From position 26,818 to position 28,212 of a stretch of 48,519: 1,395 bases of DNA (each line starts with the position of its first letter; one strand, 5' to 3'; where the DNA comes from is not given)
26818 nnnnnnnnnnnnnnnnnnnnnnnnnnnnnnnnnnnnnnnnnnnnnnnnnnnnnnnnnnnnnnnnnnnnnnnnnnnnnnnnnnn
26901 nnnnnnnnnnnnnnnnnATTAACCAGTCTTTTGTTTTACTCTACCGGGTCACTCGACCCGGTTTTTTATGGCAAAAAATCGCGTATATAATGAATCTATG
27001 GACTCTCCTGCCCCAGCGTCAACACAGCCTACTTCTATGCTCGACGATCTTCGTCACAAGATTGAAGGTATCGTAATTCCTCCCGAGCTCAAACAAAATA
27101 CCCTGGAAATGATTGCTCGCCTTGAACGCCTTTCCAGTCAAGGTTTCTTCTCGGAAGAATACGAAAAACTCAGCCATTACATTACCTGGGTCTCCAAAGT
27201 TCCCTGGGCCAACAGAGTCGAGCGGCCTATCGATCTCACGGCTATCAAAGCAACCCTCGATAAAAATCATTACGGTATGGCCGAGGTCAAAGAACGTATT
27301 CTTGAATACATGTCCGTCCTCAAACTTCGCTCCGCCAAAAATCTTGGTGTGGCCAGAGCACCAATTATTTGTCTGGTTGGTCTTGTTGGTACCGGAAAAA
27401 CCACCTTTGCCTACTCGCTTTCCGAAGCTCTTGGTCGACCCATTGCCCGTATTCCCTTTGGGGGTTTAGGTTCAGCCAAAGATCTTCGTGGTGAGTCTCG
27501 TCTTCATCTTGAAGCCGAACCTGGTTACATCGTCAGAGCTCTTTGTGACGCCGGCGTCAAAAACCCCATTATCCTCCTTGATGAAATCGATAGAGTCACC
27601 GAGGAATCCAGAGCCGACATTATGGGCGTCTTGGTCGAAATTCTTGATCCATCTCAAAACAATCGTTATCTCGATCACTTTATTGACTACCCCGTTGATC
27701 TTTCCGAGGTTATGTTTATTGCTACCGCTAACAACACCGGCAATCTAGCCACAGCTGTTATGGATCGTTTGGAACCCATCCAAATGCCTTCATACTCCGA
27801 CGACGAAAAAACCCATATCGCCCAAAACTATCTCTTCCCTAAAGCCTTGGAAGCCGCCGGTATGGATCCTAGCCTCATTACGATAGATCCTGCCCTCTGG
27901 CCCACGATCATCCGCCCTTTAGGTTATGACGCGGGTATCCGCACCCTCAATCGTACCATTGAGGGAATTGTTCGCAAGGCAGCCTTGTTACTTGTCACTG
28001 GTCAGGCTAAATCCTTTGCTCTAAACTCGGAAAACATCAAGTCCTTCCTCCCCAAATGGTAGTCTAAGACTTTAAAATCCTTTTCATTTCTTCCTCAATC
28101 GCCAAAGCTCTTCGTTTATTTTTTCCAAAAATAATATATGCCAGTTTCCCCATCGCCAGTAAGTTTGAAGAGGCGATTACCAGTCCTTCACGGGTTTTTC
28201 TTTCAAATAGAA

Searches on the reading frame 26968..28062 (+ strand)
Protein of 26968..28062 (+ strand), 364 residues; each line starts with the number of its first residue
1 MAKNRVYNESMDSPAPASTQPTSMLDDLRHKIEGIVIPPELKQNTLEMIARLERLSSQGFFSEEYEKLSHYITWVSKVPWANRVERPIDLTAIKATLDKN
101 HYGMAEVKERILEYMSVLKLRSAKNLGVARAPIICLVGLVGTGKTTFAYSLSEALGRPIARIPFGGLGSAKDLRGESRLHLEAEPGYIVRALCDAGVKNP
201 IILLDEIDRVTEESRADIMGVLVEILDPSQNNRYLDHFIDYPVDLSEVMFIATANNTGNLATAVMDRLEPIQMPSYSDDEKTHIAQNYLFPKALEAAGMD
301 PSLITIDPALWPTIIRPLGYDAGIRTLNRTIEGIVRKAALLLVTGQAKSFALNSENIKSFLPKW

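Call 8: search_protein_families(library=pfam, proteins=[window:26968-28062:+], max_evalue=0.001)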
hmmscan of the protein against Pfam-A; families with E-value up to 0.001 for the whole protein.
window:26968-28062:+ (364 aa): 6 families
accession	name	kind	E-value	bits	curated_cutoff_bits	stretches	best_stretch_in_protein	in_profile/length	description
PF00004.35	AAA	-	8.2e-16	59.1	21.2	1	134-271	1-126/131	ATPase family associated with various cellular activities (AAA)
PF07728.20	AAA_5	-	3.9e-09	37.1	22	1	134-263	2-134/139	AAA domain (dynein-related subfamily)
PF22667.2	Lon_lid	-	1.6e-07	31.3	27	1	295-348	1-55/57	Lon protease AAA+ ATPase lid domain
PF13401.12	AAA_22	-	1.1e-05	26.2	27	1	131-227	5-109/130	AAA domain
PF07724.20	AAA_2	-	0.00047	20.7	27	0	199-259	74-128/166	AAA domain (Cdc48 subfamily)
PF13173.12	AAA_14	-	0.00095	19.6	27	0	132-260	3-103/129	AAA domain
